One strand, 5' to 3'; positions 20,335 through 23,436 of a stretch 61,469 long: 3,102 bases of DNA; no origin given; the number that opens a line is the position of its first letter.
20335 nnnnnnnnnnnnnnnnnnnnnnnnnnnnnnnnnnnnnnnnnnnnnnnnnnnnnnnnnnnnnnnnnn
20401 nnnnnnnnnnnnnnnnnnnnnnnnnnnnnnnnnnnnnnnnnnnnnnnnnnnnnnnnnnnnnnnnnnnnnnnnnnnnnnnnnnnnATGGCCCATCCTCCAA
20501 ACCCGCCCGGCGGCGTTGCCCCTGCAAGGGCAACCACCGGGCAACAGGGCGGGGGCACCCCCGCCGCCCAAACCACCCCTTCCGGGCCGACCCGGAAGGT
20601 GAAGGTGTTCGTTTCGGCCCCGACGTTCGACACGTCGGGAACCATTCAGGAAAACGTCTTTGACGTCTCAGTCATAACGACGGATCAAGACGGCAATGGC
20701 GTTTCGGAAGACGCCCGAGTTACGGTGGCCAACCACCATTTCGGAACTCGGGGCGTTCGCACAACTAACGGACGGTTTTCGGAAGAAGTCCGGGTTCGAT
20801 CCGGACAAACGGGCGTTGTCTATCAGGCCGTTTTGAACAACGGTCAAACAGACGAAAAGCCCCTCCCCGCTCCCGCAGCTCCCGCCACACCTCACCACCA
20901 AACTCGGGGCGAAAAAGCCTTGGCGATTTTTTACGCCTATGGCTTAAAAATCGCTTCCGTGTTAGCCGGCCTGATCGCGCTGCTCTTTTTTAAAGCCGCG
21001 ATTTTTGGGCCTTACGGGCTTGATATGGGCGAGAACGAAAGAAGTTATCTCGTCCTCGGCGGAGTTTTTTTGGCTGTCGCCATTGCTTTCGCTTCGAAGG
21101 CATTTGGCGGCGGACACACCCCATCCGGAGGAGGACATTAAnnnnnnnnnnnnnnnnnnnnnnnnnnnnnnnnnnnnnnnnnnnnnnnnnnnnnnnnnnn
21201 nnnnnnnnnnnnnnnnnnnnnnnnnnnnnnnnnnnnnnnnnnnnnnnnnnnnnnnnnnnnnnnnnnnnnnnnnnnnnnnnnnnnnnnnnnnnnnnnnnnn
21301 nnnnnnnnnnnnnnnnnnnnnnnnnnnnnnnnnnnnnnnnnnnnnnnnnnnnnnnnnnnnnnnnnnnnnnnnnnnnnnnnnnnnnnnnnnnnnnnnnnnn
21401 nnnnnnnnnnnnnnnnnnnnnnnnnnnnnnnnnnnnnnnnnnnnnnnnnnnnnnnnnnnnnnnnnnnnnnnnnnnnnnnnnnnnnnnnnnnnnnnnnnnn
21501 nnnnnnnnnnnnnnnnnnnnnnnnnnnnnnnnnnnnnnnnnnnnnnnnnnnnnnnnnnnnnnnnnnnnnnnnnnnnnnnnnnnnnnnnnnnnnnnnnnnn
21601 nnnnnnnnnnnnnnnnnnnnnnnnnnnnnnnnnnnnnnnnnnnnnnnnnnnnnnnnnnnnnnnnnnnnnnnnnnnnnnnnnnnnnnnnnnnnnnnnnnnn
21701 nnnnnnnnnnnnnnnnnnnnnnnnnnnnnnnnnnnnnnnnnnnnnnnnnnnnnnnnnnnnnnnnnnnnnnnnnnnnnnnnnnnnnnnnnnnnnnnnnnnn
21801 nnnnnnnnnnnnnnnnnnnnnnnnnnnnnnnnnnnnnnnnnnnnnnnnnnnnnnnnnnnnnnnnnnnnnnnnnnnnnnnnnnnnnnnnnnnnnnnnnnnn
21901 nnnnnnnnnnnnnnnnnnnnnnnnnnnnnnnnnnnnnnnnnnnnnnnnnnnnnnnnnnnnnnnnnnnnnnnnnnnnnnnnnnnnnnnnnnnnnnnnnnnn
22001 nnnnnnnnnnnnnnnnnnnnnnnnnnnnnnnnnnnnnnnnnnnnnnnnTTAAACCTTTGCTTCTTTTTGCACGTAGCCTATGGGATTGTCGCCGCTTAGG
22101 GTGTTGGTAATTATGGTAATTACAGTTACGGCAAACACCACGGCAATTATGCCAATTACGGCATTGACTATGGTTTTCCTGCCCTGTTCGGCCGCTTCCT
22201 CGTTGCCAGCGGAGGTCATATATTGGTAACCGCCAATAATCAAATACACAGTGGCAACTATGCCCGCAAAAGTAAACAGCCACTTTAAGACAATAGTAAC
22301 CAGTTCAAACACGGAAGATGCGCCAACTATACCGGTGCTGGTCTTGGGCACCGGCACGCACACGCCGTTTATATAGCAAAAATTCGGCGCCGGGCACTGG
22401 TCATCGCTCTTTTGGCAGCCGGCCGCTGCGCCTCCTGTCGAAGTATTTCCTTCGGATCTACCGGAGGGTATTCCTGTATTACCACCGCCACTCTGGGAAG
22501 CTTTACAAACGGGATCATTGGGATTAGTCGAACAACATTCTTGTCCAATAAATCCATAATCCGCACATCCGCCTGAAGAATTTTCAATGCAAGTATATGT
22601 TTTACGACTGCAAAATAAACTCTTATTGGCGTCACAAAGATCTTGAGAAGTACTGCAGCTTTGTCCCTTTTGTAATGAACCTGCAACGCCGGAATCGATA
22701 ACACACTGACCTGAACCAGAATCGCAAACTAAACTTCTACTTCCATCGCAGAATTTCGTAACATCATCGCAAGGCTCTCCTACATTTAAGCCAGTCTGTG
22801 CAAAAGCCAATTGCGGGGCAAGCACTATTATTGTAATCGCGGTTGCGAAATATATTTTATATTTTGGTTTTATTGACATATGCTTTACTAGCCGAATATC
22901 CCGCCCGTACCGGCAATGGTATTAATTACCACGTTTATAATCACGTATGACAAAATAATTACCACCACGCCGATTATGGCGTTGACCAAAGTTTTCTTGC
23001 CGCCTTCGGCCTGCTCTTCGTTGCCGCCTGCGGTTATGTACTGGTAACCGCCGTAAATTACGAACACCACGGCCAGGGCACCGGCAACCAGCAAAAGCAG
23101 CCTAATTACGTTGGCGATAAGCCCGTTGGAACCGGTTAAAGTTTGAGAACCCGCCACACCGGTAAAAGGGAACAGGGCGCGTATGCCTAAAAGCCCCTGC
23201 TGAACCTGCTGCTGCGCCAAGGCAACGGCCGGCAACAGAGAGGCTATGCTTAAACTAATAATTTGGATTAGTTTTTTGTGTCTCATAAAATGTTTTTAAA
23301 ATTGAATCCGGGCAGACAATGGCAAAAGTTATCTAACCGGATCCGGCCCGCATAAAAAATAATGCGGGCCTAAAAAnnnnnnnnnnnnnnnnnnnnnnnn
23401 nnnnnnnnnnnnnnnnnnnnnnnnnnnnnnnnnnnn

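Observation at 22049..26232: Tandem array of six secreted paralogs sharing a C-terminal two-helix GG[FY]x[YM]xT[SA]GGNEE module fused to unrelated ectodomains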

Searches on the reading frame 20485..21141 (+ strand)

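Call 3: search_protein_families(library=pfam, proteins=[window:20485-21141:+], max_evalue=1)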
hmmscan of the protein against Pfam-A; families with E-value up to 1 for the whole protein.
window:20485-21141:+ (218 aa): 2 families
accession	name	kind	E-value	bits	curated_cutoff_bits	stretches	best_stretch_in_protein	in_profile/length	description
PF09136.16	Glucodextran_B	-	0.026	14.9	27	0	94-124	44-74/83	Glucodextranase, domain B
PF07332.16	Phage_holin_3_6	-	0.44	11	28.4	1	144-205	29-89/116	Putative Actinobacterial Holin-X, holin superfamily III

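Call 4: search_protein_families(library=ncbifam, proteins=[window:20485-21141:+], max_evalue=1)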
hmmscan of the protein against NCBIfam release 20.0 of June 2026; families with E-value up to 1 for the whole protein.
window:20485-21141:+ (218 aa): 0 families

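Call 49: search_protein_families(library=phrogs, proteins=[window:20485-21141:+], max_evalue=0.01)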
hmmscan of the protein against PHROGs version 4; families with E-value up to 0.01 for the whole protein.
window:20485-21141:+ (218 aa): 0 families

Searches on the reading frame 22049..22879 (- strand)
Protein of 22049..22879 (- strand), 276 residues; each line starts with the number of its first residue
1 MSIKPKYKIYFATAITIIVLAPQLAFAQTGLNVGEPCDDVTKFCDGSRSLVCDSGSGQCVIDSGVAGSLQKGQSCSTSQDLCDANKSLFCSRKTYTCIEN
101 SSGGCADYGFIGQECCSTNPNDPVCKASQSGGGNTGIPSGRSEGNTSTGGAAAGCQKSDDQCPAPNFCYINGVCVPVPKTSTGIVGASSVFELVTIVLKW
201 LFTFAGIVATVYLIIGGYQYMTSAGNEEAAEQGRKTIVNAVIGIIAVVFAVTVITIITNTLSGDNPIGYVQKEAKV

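Call 3: search_protein_families(library=pfam, proteins=[window:22049-22879:-], max_evalue=1)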
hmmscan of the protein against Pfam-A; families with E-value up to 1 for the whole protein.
window:22049-22879:- (276 aa): 3 families
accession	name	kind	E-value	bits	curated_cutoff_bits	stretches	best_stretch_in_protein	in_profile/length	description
PF18895.5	T4SS_pilin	-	1.7e-09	38.1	26.6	1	189-257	4-71/71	Type IV secretion system pilin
PF04956.18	TrbC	-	0.00058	20.4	27.9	0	195-255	42-96/98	TrbC/VIRB2 pilin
PF07125.16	DUF1378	-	0.03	14.9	25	1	196-221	3-28/59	Protein of unknown function (DUF1378)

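Call 4: search_protein_families(library=ncbifam, proteins=[window:22049-22879:-], max_evalue=1)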
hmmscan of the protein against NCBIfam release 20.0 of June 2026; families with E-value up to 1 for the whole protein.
window:22049-22879:- (276 aa): 1 family
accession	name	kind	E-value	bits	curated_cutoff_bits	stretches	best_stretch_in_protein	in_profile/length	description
NF045849.1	ICE_MMCAP2_0565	equivalog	3.9e-10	39.3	40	1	187-260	6-79/80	Mbov_0395 family pilin-like conjugal transfer protein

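Call 49: search_protein_families(library=phrogs, proteins=[window:22049-22879:-], max_evalue=0.01)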
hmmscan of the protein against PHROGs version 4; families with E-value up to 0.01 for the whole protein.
window:22049-22879:- (276 aa): 0 families

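Call 75: find_homologous_proteins(query=window:22049-22879:-, max_evalue=0.001)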
Query window:22049-22879:- (276 aa): 12 proteins with E <= 0.001 among 792 candidates.
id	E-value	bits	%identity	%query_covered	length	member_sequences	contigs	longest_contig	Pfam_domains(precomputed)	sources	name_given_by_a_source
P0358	4.2e-179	612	100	100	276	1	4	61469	PF18895.6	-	-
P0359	3.8e-75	271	92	50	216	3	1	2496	PF18895.6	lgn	-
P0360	6.6e-68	247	57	79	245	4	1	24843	PF18895.6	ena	-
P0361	3.6e-42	163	57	49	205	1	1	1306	PF18895.6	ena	-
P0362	1.5e-41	161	63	41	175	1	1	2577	PF18895.6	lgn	-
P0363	2.0e-41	161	59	47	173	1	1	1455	PF18895.6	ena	-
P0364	3.5e-41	160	54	51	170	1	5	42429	PF18895.6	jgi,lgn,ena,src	-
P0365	3.3e-39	153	55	48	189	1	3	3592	PF18895.6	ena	-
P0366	1.3e-38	151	51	47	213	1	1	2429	PF18895.6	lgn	-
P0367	5.6e-38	149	56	45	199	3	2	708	PF18895.6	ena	-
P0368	1.5e-12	66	32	30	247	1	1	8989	PF18895.6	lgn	-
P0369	4.5e-7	48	52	19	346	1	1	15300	PF18895.6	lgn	-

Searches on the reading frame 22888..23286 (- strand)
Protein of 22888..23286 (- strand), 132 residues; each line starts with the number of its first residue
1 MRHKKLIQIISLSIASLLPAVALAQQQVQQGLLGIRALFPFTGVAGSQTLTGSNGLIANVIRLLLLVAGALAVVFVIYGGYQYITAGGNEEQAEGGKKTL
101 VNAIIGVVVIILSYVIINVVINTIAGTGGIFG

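Call 3: search_protein_families(library=pfam, proteins=[window:22888-23286:-], max_evalue=1)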
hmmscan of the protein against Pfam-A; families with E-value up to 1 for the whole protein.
window:22888-23286:- (132 aa): 4 families
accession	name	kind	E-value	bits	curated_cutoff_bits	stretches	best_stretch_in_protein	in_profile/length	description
PF18895.5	T4SS_pilin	-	2.8e-12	47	26.6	1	53-120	5-71/71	Type IV secretion system pilin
PF14015.11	DUF4231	-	0.0074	17.2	24.7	1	57-115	16-61/103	Protein of unknown function (DUF4231)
PF10110.14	GPDPase_memb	-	0.026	13.7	29.6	1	56-123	211-275/321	Membrane domain of glycerophosphoryl diester phosphodiesterase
PF01578.25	Cytochrom_C_asm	-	0.033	14.2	29.9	1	73-123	163-210/212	Cytochrome C assembly protein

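Call 4: search_protein_families(library=ncbifam, proteins=[window:22888-23286:-], max_evalue=1)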
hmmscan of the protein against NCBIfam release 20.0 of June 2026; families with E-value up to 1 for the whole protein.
window:22888-23286:- (132 aa): 3 families
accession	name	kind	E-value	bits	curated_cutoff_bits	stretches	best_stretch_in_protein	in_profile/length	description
NF045849.1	ICE_MMCAP2_0565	equivalog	1.7e-07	30.8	40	1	59-124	15-80/80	Mbov_0395 family pilin-like conjugal transfer protein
NF002669.0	PRK02391.1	equivalog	0.5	9.5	341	1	66-119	154-209/298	zinc metalloprotease HtpX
NF047776.1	LIC11485_Nterm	subfamily_domain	0.79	9.6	80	0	56-99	14-57/105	LIC_11485 family protein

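Call 49: search_protein_families(library=phrogs, proteins=[window:22888-23286:-], max_evalue=0.01)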
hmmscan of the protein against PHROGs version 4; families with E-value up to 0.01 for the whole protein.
window:22888-23286:- (132 aa): 0 families
